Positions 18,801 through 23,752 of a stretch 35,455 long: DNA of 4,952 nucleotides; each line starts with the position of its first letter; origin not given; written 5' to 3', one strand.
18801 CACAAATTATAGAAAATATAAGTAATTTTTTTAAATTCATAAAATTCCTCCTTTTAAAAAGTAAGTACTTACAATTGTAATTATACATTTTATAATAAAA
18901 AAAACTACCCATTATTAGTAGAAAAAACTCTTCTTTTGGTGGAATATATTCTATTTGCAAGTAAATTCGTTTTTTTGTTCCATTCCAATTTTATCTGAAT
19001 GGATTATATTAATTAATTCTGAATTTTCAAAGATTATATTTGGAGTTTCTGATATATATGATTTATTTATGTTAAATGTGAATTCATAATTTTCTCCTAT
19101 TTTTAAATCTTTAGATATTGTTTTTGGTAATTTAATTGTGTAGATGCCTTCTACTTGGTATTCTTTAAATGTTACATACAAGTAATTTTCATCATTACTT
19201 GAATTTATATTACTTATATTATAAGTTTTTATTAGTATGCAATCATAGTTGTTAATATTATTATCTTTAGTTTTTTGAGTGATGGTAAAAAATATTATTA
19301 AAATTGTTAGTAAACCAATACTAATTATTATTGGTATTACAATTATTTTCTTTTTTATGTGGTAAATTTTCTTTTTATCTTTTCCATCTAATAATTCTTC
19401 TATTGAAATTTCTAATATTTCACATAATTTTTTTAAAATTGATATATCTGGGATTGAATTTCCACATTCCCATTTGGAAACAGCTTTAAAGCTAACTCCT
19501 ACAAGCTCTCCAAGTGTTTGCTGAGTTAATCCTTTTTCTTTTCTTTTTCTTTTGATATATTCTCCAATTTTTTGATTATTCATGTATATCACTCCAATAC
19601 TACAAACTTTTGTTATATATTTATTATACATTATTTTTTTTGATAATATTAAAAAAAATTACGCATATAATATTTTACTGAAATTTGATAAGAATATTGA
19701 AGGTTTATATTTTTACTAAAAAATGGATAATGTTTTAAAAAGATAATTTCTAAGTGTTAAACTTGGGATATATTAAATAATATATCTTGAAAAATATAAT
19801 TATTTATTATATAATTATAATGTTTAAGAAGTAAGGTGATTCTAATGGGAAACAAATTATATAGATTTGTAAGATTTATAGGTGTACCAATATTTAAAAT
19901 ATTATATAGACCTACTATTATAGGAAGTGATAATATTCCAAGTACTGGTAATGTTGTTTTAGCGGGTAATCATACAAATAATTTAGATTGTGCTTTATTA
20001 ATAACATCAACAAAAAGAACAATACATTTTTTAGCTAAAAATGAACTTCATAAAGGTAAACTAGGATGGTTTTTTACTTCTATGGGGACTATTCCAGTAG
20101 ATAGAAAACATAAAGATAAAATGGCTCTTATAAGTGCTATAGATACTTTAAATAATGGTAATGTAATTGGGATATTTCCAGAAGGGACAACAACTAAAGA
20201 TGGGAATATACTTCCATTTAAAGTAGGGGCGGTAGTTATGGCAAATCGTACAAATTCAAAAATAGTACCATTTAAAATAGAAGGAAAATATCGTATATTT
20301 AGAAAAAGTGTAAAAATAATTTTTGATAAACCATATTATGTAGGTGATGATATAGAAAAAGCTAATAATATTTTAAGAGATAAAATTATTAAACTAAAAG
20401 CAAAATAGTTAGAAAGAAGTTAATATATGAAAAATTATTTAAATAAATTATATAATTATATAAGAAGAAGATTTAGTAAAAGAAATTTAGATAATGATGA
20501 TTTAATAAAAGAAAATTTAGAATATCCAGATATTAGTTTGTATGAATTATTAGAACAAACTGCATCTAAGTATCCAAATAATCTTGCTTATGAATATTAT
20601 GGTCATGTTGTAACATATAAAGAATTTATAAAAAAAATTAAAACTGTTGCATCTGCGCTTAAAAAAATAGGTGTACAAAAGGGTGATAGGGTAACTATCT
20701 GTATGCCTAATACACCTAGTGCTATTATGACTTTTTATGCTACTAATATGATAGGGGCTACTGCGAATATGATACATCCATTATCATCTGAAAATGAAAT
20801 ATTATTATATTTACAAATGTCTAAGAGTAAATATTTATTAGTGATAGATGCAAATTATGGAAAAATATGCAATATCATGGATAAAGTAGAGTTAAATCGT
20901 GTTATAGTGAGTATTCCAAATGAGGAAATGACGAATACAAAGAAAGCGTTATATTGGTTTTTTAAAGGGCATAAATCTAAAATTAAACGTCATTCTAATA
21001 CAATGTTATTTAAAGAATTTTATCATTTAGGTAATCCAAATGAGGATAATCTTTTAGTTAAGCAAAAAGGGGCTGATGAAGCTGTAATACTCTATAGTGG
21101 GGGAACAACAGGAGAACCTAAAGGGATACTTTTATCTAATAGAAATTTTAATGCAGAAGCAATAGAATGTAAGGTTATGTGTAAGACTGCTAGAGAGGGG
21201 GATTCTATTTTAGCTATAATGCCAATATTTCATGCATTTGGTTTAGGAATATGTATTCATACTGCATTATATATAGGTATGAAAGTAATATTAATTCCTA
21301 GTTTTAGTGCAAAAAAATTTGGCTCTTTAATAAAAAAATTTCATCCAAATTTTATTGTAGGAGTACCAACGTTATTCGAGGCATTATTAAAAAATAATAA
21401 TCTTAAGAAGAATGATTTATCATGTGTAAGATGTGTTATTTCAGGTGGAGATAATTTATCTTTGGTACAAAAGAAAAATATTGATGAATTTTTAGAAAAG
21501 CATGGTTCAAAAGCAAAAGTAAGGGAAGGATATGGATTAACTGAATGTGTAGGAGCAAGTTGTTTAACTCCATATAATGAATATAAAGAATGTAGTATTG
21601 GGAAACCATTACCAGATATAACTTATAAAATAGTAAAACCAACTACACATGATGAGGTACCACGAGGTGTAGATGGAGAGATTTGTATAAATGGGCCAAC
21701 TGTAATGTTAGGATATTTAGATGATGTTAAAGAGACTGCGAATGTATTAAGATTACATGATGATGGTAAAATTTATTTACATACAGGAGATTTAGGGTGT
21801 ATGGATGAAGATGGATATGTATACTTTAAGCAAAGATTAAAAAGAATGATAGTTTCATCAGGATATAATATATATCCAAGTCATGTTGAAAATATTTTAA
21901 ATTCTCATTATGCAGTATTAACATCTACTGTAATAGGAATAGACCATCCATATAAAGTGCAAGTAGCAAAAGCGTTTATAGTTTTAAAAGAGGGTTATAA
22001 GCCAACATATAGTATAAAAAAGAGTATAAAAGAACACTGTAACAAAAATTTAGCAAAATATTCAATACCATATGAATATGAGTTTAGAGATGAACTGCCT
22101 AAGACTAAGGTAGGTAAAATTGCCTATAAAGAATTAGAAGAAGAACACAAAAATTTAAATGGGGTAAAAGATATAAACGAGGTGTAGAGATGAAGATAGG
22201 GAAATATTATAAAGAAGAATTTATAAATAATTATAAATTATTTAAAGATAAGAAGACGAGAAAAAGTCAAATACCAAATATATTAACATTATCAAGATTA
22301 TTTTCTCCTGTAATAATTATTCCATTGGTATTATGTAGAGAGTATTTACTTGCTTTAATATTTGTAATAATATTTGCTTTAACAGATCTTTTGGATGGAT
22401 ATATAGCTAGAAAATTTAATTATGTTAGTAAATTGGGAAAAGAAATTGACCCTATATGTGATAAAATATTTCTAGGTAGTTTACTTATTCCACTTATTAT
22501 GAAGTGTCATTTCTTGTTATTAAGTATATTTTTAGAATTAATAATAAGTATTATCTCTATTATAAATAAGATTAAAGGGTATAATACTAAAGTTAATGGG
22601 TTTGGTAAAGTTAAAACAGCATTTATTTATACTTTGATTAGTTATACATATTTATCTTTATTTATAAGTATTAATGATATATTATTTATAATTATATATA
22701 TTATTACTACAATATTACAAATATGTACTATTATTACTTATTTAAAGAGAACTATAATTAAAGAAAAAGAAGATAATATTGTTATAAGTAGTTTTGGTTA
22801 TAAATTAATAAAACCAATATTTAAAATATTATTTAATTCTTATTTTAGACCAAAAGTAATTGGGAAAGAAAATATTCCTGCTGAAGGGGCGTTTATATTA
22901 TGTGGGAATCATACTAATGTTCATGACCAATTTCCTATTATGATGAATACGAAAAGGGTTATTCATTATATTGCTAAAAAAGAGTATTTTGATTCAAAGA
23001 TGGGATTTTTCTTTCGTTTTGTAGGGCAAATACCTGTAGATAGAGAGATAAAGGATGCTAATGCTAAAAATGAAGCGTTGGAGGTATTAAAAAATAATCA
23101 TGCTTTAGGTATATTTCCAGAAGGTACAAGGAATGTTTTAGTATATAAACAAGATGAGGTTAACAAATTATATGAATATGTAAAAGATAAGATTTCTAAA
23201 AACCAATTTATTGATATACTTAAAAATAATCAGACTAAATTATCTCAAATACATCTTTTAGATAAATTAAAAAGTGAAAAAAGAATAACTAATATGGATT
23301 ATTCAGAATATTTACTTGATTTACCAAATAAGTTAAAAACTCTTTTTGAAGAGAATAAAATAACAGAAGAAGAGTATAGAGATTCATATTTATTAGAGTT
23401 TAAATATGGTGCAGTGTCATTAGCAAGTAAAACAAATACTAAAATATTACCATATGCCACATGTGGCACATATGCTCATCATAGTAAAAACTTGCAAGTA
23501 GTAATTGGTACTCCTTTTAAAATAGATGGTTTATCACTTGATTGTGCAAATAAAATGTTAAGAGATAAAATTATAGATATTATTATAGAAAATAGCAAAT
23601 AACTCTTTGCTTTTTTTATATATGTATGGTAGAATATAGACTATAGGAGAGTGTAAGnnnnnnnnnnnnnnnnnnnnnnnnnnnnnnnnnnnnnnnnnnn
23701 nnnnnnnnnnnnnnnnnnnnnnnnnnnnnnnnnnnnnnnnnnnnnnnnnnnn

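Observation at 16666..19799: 3.1-kb opposite-strand insertion flanked by perfect 34-bp direct repeats that duplicate a gene end and a promoter -35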

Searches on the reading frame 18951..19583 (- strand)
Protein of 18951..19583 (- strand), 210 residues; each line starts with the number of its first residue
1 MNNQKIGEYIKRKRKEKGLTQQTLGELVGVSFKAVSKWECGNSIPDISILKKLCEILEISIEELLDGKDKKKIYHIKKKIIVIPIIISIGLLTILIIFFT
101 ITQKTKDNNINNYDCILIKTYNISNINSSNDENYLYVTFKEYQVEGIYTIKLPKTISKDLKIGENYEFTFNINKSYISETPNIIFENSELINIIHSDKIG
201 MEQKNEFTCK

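Call 9: search_protein_families(library=pfam, proteins=[window:18951-19583:-], max_evalue=0.01)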
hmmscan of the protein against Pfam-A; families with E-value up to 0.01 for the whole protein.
window:18951-19583:- (210 aa): 6 families
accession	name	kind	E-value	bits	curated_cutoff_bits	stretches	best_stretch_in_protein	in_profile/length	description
PF01381.28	HTH_3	-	2.4e-14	53.6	23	1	10-64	1-55/55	Helix-turn-helix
PF12844.13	HTH_19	-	3.8e-10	40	30.2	1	7-69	1-63/64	Helix-turn-helix domain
PF13560.12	HTH_31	-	5.9e-07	30.1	27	1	6-63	2-60/64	Helix-turn-helix domain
PF13443.12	HTH_26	-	3.2e-06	27.7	22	1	11-66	3-59/63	Cro/C1-type HTH DNA-binding domain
PF15731.11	MqsA_antitoxin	-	5.6e-05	23.7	30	1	7-58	71-121/131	Antitoxin component of bacterial toxin-antitoxin system, MqsA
PF06051.17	DUF928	-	0.00037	20.7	26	1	129-174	53-97/184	Domain of Unknown Function (DUF928)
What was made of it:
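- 18951..19583 (-): Gene 1: a membrane-anchored XRE-type HTH regulator of 210 aa. It has an HTH at residues 1-70, one TM helix near residues 86-108, and an extracytoplasmic tail of about 100 aa. Pfam HTH_3 2.4e-14 (call 9).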

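Call 10: search_protein_families(library=ncbifam, proteins=[window:18951-19583:-], max_evalue=0.01)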
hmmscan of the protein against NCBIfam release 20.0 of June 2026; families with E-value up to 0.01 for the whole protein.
window:18951-19583:- (210 aa): 15 families
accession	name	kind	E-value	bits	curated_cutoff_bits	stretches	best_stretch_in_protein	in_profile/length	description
NF041951.1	phage_RstR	subfamily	2.5e-15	56.7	80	1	6-72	3-69/108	RstR family transcriptional repressor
NF007257.0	PRK09706.1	subfamily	2.2e-11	43.7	101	1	1-73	1-73/135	transcriptional repressor DicA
TIGR03070.1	couple_hipB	subfamily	2e-10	40.4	71.65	1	5-59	2-56/58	type II toxin-antitoxin system Y4mF family antitoxin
TIGR00270.2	TIGR00270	equivalog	3.4e-08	33.5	110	1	7-70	77-140/159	multiprotein bridging factor aMBF1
NF007408.0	PRK09943.1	equivalog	4e-08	33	211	1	4-72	4-74/185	HTH-type transcriptional regulator PuuR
TIGR03830.1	CxxCG_CxxCG_HTH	subfamily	2.7e-07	30.4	61.8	1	3-54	63-114/127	type II TA system antitoxin MqsA family protein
NF006015.0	PRK08154.1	subfamily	8.5e-07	28.4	204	1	4-71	29-96/314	anaerobic benzoate catabolism transcriptional regulator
NF041575.1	antitoxPezA_Strep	equivalog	1.9e-06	28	290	1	6-70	2-65/158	type II toxin-antitoxin system antitoxin PezA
NF047948.1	male_kill_WMK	equivalog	5.3e-06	26.1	300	1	4-69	4-69/300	WO male-killing family protein Wmk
NF046032.1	TransRegSlrRBacil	equivalog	8.3e-06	26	250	1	6-68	2-65/149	HTH-type transcriptional regulator SlrR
NF003162.0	PRK04140.1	equivalog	1.1e-05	24.6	263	1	7-66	128-187/317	transcriptional regulator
NF040522.1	VC1465_fam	subfamily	1.3e-05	25.2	70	1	10-56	1-46/111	VC1465 family Xer recombination activation factor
NF052239.1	antitox_spr1629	equivalog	0.00015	21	335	1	6-68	3-65/377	spr1629 family repressor/antitoxin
NF010465.0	PRK13890.1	equivalog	0.00071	19.7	96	1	10-71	10-71/121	conjugal transfer protein TrbA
NF007271.0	PRK09726.1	equivalog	0.0029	17.6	79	0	4-60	11-67/88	type II toxin-antitoxin system antitoxin HipB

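Call 29: find_encoding_contigs(protein=window:18951-19583:-, flank=10000, max_places=5)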
Protein window:18951-19583:- (210 aa): 1 contig read that carries it; 1 place shown.
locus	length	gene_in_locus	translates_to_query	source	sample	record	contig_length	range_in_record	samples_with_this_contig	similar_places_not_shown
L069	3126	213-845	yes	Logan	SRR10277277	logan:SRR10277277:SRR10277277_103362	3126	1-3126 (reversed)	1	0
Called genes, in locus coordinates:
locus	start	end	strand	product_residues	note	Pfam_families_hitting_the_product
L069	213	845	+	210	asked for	PF12844:HTH_19, PF13560:HTH_31 (weak), PF01381:HTH_3, PF13443:HTH_26 (weak)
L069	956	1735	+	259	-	-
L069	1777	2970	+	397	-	-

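Call 66: search_protein_families(library=phrogs, proteins=[window:18951-19583:-], max_evalue=0.001)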
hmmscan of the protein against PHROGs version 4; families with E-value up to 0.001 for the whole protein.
window:18951-19583:- (210 aa): 15 families
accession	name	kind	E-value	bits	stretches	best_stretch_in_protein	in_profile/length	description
phrog_8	-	transcription regulation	5.3e-17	63.3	1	4-119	160-269/346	transcriptional regulator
phrog_4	-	transcription regulation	1.2e-16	61.7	1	2-92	129-227/400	transcriptional repressor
phrog_3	-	transcription regulation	8.4e-15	56.4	1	1-125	84-174/430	transcriptional repressor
phrog_2967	-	transcription regulation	1.3e-12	48.8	1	2-77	7-78/225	transcriptional regulator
phrog_4836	-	transcription regulation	5.9e-11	43.3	1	5-76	75-146/194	CII-like regulator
phrog_5823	-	transcription regulation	1.1e-10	42.3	1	3-68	4-70/404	transcriptional regulator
phrog_1373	-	transcription regulation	8.1e-10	39.9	1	6-71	64-129/166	transcriptional regulator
phrog_2439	-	transcription regulation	4.6e-09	36.6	1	3-68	5-70/367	transcriptional regulator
phrog_2328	-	transcription regulation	1.6e-07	32.2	1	5-70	15-80/128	transcriptional repressor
phrog_7241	-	transcription regulation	1.7e-06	29.1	1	10-65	66-121/122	transcriptional regulator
phrog_2104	-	unknown function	2.3e-05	25.6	1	9-53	43-87/103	-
phrog_1994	-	DNA, RNA and nucleotide metabolism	6.7e-05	23.9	1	10-80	4-74/170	DNA binding protein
phrog_32768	-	unknown function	6.8e-05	22.7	1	4-66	8-71/446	-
phrog_4739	-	unknown function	7.9e-05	23.3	1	3-72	65-134/167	-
phrog_4779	-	transcription regulation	0.00016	23.1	1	10-59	7-58/98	transcriptional regulator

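Call 67: search_protein_families(library=padloc, proteins=[window:18951-19583:-], max_evalue=0.001)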
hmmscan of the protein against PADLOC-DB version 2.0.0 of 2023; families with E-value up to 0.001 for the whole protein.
window:18951-19583:- (210 aa): 16 families
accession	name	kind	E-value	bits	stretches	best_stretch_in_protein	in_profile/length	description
PDLC03951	RmrA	-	8.2e-12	42.8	1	8-66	11-69/400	-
PDLC02926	HTH_VI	-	7.6e-11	40.1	1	5-65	1-61/92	-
PDLC03947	RmrA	-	9.5e-11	39.1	1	2-65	8-71/383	-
PDLC03954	RmrA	-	4.2e-09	33.8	1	6-71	11-76/380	-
PDLC04775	PDC-M69A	-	2.4e-08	32.5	1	4-71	6-73/113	-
PDLC03952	RmrA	-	9.7e-08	29.2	1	7-62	24-79/395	-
PDLC04142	capH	-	8.2e-07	28.1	1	2-71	3-72/103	capH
PDLC03667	Control_protein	-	5.6e-06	24.6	1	10-68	6-68/101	control protein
PDLC03265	MTase_II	-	8.1e-06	23.5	1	5-78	167-247/333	Type II methyltransferase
PDLC03944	RmrA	-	1.9e-05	21.9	1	4-62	5-63/384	-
PDLC03955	RmrA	-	2.8e-05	21.5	1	13-62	28-77/371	-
PDLC03949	RmrA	-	3.1e-05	21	1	12-62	9-59/363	-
PDLC03948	RmrA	-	4.4e-05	20.5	1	8-62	11-65/397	-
PDLC03956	RmrA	-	4.5e-05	20.7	1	13-65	16-69/399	-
PDLC03945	RmrA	-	0.0001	19.6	1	6-78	3-75/394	-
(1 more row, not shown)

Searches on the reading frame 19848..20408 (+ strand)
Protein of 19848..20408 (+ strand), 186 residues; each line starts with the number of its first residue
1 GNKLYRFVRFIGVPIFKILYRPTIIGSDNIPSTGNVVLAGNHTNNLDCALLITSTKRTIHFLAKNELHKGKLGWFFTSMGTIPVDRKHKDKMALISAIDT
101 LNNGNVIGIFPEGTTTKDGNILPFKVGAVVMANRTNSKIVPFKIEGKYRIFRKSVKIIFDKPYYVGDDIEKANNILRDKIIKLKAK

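Call 9: search_protein_families(library=pfam, proteins=[window:19848-20408:+], max_evalue=0.01)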
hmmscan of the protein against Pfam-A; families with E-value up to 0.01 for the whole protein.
window:19848-20408:+ (186 aa): 2 families
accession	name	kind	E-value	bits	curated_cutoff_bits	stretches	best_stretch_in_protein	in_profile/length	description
PF01553.26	Acyltransferase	-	2.9e-26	92.3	23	1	23-144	3-131/132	Acyltransferase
PF03279.18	Lip_A_acyltrans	-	0.0022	17.7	22.3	1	20-144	103-239/295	Bacterial lipid A biosynthesis acyltransferase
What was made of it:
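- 19848..20408 (+): Right neighbour: plsC-type acyltransferase, first gene of a lipid operon (plsC, acyl-CoA ligase, CDP-alcohol transferase/acyltransferase). It is intact. Pfam Acyltransferase 2.9e-26 (call 9).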

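Call 10: search_protein_families(library=ncbifam, proteins=[window:19848-20408:+], max_evalue=0.01)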
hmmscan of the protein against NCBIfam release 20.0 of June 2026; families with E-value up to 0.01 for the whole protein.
window:19848-20408:+ (186 aa): 8 families
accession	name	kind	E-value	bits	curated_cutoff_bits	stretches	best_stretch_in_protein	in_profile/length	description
NF006386.0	PRK08633.1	equivalog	2e-33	115.2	1221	1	7-147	414-554/1147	acyl-[ACP]--phospholipid O-acyltransferase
TIGR00530.1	AGP_acyltrn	subfamily_domain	4.7e-29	100.8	102.95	1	25-143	7-128/130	1-acylglycerol-3-phosphate O-acyltransferase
NF005291.0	PRK06814.1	equivalog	1.6e-16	59.4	1349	1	8-148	427-567/1140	acyl-[ACP]--phospholipid O-acyltransferase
NF005959.0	PRK08043.1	equivalog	4.1e-10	38.6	886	1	14-148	8-141/719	bifunctional acyl-ACP--phospholipid O-acyltransferase/long-chain-fatty-acid--ACP ligase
NF052552.1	LyOrLpactfOlsARHOCB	equivalog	2e-08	33.6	300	1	31-126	85-178/271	lyso-ornithine lipid O-acyltransferase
NF052553.1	LyOrLpactfOlsABRUA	equivalog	2.4e-08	33.5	300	1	36-130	67-162/263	lyso-ornithine lipid O-acyltransferase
NF011593.0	PRK15018.1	equivalog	6.1e-06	26.2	501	1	31-143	62-178/245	1-acylglycerol-3-phosphate O-acyltransferase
NF052615.1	orn_lipid_OlsF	equivalog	4.4e-05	22.3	620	1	16-148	62-200/570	bifunctional ornithine lipid synthase OlsF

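Call 12: find_encoding_contigs(protein=window:19848-20408:+, flank=10000, max_places=10)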
Protein window:19848-20408:+ (186 aa): no gene with exactly this product is on record in the collection.

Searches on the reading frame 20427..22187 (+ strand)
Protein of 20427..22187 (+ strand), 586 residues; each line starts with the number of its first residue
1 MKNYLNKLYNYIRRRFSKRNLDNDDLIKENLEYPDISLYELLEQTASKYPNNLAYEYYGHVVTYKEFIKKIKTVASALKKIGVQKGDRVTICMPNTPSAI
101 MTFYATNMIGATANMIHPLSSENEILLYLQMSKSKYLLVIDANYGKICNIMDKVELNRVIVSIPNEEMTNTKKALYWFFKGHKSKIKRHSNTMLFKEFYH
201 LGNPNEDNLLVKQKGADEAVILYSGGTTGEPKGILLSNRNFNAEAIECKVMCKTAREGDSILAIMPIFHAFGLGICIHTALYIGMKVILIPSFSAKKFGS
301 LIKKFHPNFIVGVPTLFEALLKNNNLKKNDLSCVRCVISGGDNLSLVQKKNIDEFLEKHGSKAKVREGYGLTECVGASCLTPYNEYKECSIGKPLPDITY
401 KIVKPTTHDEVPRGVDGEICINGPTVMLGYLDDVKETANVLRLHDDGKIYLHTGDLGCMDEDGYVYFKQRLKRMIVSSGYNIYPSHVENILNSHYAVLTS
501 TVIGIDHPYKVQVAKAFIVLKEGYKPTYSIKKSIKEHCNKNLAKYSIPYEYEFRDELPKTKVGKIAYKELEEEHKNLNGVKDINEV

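Call 9: search_protein_families(library=pfam, proteins=[window:20427-22187:+], max_evalue=0.01)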
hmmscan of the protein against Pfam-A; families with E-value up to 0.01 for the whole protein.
window:20427-22187:+ (586 aa): 2 families
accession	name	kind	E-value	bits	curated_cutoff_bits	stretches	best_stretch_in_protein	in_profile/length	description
PF00501.34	AMP-binding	-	2.9e-78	263.8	29.9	1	42-431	1-384/384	AMP-binding enzyme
PF13193.12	AMP-binding_C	-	1e-16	62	24.5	1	487-564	2-76/76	AMP-binding enzyme C-terminal domain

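Call 13: find_related_loci(query=window:20427-22187:+, collection=genome_contigs, flank=10000)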
Query window:20427-22187:+ (586 aa) in genome_contigs; peptide patterns used: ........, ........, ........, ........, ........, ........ (x = any residue, [..] = any of these).
155 stretches matched a pattern; 52 encode a relative of the query (tblastn E <= 1e-3); 52 distinct loci.
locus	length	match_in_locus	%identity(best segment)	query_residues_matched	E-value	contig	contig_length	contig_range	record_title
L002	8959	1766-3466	76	1-567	0e+0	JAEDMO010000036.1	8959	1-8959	MAG: Bacilli bacterium isolate MAG268 NODE_7935_length_8959_cov_31.324798, whole genome shotgun sequence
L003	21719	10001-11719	54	8-571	0e+0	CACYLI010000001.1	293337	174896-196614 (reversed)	MAG: uncultured Erysipelotrichaceae bacterium isolate RUG12046 genome assembly, contig: RUG12046_asm_1, whole genome sho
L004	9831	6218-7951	54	7-573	0e+0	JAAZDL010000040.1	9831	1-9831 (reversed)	MAG: Mycoplasmatota bacterium isolate AS09scLD_156 106041_AS09, whole genome shotgun sequence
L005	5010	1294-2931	54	27-572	0e+0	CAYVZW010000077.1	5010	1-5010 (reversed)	MAG TPA_asm: uncultured Clostridium sp. isolate SRP294416_co3_69 genome assembly, contig: NODE_42528_length_5010_cov_9.4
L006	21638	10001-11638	48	31-574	1e-160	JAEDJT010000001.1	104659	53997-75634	MAG: Bacilli bacterium isolate MAG195 NODE_59_length_104659_cov_10.516204, whole genome shotgun sequence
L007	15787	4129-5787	48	28-578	5e-165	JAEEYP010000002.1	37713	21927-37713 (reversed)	MAG: Clostridiales bacterium isolate Tb.RUG.63 k141_117480_flag=0_multi=25.3065_len=37713, whole genome shotgun sequence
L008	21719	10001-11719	44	7-576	2e-149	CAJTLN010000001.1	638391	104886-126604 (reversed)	MAG TPA_asm: uncultured Bacilli bacterium isolate MGBC100111 genome assembly, contig: MGBC100111.1, whole genome shotgun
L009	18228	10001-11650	45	28-576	1e-148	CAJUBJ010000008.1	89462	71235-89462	MAG TPA_asm: uncultured Bacilli bacterium isolate MGBC127997 genome assembly, contig: MGBC127997.8, whole genome shotgun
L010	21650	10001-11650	44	28-576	6e-148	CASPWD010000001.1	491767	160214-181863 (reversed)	MAG: uncultured Bacilli bacterium isolate extra-ERR2497918.26_1677795665 genome assembly, contig: NODE_1_length_491767_c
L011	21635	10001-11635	41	27-574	1e-138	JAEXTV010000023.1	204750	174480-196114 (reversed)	MAG: Bacillota bacterium isolate OH_HBrB_366 k127_70743, whole genome shotgun sequence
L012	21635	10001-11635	41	27-574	2e-138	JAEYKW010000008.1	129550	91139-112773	MAG: Bacillota bacterium isolate OH_HFB_467 k127_1519789, whole genome shotgun sequence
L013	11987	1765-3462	41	18-576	2e-136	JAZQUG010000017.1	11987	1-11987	MAG: Candidatus Fimenecus sp. isolate T1900045181_TC20190177.MAGScoT_cleanbin_000015 SGB_5242_k141_1474441, whole genome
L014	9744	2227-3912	41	19-573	5e-136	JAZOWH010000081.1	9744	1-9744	MAG: Candidatus Fimenecus sp. isolate T1900045523_YK20190217.MAGScoT_cleanbin_000058 SGB_7656_k141_2482275, whole genome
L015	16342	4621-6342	41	11-573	7e-136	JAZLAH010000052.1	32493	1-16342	MAG: Candidatus Fimenecus sp. isolate T1900045079_TC20190073.MAGScoT_cleanbin_000018 SGB_4648_k141_1146416, whole genome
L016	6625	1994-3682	41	18-573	9e-136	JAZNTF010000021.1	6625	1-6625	MAG: Candidatus Fimenecus sp. isolate T1900044804_TS20190270.MAGScoT_cleanbin_000017 SGB_2740_k141_812134, whole genome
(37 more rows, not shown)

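Call 68: find_encoding_contigs(protein=window:20427-22187:+, flank=10000, max_places=10)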
Protein window:20427-22187:+ (586 aa): 1 contig read that carries it; 1 place shown.
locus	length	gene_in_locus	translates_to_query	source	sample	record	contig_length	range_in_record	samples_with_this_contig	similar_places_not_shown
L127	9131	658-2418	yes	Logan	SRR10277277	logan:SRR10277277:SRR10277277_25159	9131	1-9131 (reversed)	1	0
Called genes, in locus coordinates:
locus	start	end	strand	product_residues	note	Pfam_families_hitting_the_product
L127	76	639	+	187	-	PF01553:Acyltransferase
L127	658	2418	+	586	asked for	PF00501:AMP-binding, PF13193:AMP-binding_C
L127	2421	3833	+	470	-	PF01066:CDP-OH_P_transf, PF01553:Acyltransferase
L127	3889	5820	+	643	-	PF07963:N_methyl (weak)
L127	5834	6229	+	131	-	-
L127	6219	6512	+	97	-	-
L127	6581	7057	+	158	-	PF11611:DUF4352 (weak)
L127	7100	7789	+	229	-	PF20582:UPF0758_N, PF04002:RadC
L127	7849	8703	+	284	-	PF04085:MreC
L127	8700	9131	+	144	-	?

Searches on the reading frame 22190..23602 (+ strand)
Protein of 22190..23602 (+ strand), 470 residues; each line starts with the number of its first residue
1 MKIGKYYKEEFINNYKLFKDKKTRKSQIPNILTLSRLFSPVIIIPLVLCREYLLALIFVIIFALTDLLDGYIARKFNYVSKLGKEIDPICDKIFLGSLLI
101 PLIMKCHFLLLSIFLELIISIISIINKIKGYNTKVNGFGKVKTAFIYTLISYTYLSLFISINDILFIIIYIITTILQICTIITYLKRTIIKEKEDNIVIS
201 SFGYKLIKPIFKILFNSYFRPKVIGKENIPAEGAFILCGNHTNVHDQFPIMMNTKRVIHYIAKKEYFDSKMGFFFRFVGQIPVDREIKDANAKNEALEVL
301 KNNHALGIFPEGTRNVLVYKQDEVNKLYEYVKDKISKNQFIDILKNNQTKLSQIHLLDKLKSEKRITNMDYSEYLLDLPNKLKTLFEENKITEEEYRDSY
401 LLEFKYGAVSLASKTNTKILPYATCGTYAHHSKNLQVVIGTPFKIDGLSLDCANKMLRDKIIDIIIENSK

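Call 9: search_protein_families(library=pfam, proteins=[window:22190-23602:+], max_evalue=0.01)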
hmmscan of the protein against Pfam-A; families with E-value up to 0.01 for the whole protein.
window:22190-23602:+ (470 aa): 2 families
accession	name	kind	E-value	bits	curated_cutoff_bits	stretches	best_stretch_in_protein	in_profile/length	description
PF01066.26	CDP-OH_P_transf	-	8.8e-26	91.6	22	1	28-173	3-150/152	CDP-alcohol phosphatidyltransferase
PF01553.26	Acyltransferase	-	7.9e-20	71.5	23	1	221-423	2-130/132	Acyltransferase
